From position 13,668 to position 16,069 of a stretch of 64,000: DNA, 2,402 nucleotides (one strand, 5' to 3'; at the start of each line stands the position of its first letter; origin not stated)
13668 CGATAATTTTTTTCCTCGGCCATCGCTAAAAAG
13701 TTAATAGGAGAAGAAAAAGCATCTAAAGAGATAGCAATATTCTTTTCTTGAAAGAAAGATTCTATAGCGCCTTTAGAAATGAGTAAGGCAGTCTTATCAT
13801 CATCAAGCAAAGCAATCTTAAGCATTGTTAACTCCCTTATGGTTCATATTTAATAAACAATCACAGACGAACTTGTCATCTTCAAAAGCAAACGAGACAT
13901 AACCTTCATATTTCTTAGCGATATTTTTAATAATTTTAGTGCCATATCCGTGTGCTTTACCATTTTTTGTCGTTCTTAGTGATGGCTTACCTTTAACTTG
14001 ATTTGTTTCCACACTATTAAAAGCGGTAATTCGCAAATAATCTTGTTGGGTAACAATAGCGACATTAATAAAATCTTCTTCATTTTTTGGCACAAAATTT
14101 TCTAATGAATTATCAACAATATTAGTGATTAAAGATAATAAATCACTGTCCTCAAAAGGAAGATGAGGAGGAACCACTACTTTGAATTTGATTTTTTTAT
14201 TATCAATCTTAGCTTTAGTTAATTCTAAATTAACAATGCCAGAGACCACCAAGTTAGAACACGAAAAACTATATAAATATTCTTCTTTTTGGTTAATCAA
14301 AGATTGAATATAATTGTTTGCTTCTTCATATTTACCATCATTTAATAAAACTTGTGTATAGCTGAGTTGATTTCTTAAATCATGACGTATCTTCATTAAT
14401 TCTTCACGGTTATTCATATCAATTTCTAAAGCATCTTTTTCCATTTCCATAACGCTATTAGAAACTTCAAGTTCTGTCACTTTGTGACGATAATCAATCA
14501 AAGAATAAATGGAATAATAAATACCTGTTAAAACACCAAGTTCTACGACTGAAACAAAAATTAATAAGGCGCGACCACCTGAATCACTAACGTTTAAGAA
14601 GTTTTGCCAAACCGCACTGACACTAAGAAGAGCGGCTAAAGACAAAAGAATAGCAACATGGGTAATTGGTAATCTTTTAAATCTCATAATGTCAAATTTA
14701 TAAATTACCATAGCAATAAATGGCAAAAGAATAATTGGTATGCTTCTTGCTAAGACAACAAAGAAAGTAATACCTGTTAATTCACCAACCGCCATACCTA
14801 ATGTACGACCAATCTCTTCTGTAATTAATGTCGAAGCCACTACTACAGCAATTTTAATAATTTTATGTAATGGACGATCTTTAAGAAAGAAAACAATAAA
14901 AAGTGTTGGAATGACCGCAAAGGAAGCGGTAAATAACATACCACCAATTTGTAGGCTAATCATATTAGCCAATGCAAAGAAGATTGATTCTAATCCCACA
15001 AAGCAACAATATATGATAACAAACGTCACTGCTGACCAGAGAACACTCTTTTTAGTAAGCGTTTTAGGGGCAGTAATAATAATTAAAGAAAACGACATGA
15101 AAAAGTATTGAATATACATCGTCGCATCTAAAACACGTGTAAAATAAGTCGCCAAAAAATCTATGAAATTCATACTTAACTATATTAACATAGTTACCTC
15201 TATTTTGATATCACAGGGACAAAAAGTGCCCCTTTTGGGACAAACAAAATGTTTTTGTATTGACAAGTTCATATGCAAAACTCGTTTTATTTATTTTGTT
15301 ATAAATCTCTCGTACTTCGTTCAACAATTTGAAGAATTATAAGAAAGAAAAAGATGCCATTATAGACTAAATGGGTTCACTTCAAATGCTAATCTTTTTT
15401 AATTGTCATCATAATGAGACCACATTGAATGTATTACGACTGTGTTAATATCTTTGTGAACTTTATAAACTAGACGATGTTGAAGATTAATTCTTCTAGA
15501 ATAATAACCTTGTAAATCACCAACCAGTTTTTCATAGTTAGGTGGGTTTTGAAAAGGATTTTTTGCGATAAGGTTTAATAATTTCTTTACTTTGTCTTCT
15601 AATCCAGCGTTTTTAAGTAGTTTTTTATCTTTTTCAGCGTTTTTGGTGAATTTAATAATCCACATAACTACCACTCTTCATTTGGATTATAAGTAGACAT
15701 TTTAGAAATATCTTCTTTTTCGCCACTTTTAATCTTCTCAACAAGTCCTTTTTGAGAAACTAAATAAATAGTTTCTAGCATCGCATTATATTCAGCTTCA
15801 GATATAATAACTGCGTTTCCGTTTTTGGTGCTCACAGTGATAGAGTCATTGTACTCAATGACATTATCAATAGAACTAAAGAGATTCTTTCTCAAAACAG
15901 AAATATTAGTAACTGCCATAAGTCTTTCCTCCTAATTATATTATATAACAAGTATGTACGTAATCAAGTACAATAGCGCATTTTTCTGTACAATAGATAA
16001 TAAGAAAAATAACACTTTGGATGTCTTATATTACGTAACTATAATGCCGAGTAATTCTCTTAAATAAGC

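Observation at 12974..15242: AgrC/AgrA-type (HPK10 kinase / LytTR regulator) two-component system with TGGGACA direct-repeat boxes upstream of itself and of the adjacent GH3 operon, and no obvious pheromone gene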

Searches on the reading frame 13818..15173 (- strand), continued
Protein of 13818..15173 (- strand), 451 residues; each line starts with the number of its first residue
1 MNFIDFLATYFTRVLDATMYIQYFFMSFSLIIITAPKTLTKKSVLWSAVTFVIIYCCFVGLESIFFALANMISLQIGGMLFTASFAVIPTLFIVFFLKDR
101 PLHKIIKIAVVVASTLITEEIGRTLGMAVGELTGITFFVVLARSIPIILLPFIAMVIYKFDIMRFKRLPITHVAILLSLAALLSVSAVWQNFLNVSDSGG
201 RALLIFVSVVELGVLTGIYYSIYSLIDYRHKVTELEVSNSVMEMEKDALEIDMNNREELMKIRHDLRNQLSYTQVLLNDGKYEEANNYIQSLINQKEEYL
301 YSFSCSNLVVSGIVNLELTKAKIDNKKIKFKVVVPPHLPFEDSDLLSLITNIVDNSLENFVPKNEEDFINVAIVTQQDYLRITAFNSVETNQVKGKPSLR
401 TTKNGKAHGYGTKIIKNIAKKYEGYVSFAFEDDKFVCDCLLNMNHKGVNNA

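Call 65: fold_search(model_id=the predicted structure, library=pdb)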
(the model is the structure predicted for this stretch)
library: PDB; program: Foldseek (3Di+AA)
matches with E <= 10: 629; with E <= 0.001: 216
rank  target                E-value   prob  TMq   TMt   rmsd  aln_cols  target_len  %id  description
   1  6e52_A                4.0e-07  1.00  0.27  0.47  13.4       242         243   16  Chimeric structure of Saccharomyces cerevisiae GCN4 leucine zipper fused to Staphylococcus aureus AgrC cytoplasmic his (released 2019-02-27)
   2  6e95_A                7.4e-07  1.00  0.26  0.47  13.3       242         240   16  Chimeric structure of Saccharomyces cerevisiae GCN4 leucine zipper fused to Staphylococcus aureus AgrC cytoplasmic his (released 2019-02-27)
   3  9eut_A                1.8e-06  1.00  0.25  0.16  17.8       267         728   13  Cryo-EM structure of the full-length Pseudomonas aeruginosa bacteriophytochrome in its Pr state (released 2024-09-04)
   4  8vc9_D                2.6e-06  1.00  0.24  0.28  19.8       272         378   15  Hybrid response regulator LvrB from Leptospira / phosphorylated REC form (released 2024-12-18)
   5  1id0                  3.0e-06  1.00  0.23  0.65   5.9       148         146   13  CRYSTAL STRUCTURE OF THE NUCLEOTIDE BOND CONFORMATION OF PHOQ KINASE DOMAIN (released 2001-10-17)
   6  6e52_B                3.2e-06  1.00  0.23  0.42  14.6       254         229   16  Chimeric structure of Saccharomyces cerevisiae GCN4 leucine zipper fused to Staphylococcus aureus AgrC cytoplasmic his (released 2019-02-27)
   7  8vc9_E                7.0e-06  1.00  0.24  0.29  20.2       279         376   14  Hybrid response regulator LvrB from Leptospira / phosphorylated REC form (released 2024-12-18)
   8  4biw_B                7.7e-06  1.00  0.24  0.43  16.9       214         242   18  Crystal structure of CpxAHDC (hexagonal form) (released 2014-02-12)
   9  8vc9_B                8.1e-06  1.00  0.25  0.30  20.2       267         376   16  Hybrid response regulator LvrB from Leptospira / phosphorylated REC form (released 2024-12-18)
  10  9jfj_A                1.0e-05  1.00  0.24  0.42  18.6       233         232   16  Crystal structure of the cytoplasmic domain of ZraS in ADP-bound form (released 2025-03-26)
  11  8vc9_A                1.1e-05  1.00  0.25  0.29  19.6       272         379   14  Hybrid response regulator LvrB from Leptospira / phosphorylated REC form (released 2024-12-18)
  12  4v25                  1.2e-05  1.00  0.21  0.27  27.4       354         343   14  VER-246608, a novel pan-isoform ATP competitive inhibitor of pyruvate dehydrogenase kinase, disrupts Warburg metabolism  (released 2014-12-03)
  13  8vc9_F                1.2e-05  1.00  0.24  0.28  20.1       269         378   14  Hybrid response regulator LvrB from Leptospira / phosphorylated REC form (released 2024-12-18)
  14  6dk7_B                1.3e-05  1.00  0.22  0.41  19.1       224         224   15  RetS histidine kinase region with cobalt (released 2019-03-20)
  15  6dk7_G                1.4e-05  1.00  0.26  0.49  19.1       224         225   14  RetS histidine kinase region with cobalt (released 2019-03-20)
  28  4bxi                  2.6e-05  1.00  0.26  0.73   2.9       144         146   15  Crystal structure of ATP binding domain of AgrC from Staphylococcus aureus (released 2014-06-04)
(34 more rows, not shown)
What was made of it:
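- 13818..15173 (-): Sensor histidine kinase, 451 aa. It has a polytopic N-terminal sensor (6-7 helices) whose last helix runs directly into the DHp helix carrying His264, followed by a GHKL catalytic domain. Best PDB fold match is the AgrC cytoplasmic kinase 6e52 (E 4e-7); the catalytic domain matches AgrC 4bxi with TM-score 0.73 (call 65).
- On Agr-type quorum-sensing system (AgrBDCA): AgrC is the top fold match (call 65).
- Closest known: Staphylococcus aureus AgrC/AgrA with the agr P2/P3 promoters. Same: Both have a polytopic sensor joined directly to an HPK10-type kinase core; AgrC is the best PDB fold match (call 65).
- The closest fold is the AgrC kinase core (call 65).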

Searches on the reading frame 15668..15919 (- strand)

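Call 3: search_protein_families(library=pfam, proteins=[window:15668-15919:-], max_evalue=0.01)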
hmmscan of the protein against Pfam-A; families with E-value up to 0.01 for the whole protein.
window:15668-15919:- (83 aa): 2 families
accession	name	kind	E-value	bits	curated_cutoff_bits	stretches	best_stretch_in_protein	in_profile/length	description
PF02604.26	PhdYeFM_antitox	-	1.5e-09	37.9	29.8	1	1-70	1-71/74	Antitoxin Phd_YefM, type II toxin-antitoxin system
PF06339.18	Ectoine_synth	-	0.00066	20.4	27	1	40-81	48-89/127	Ectoine synthase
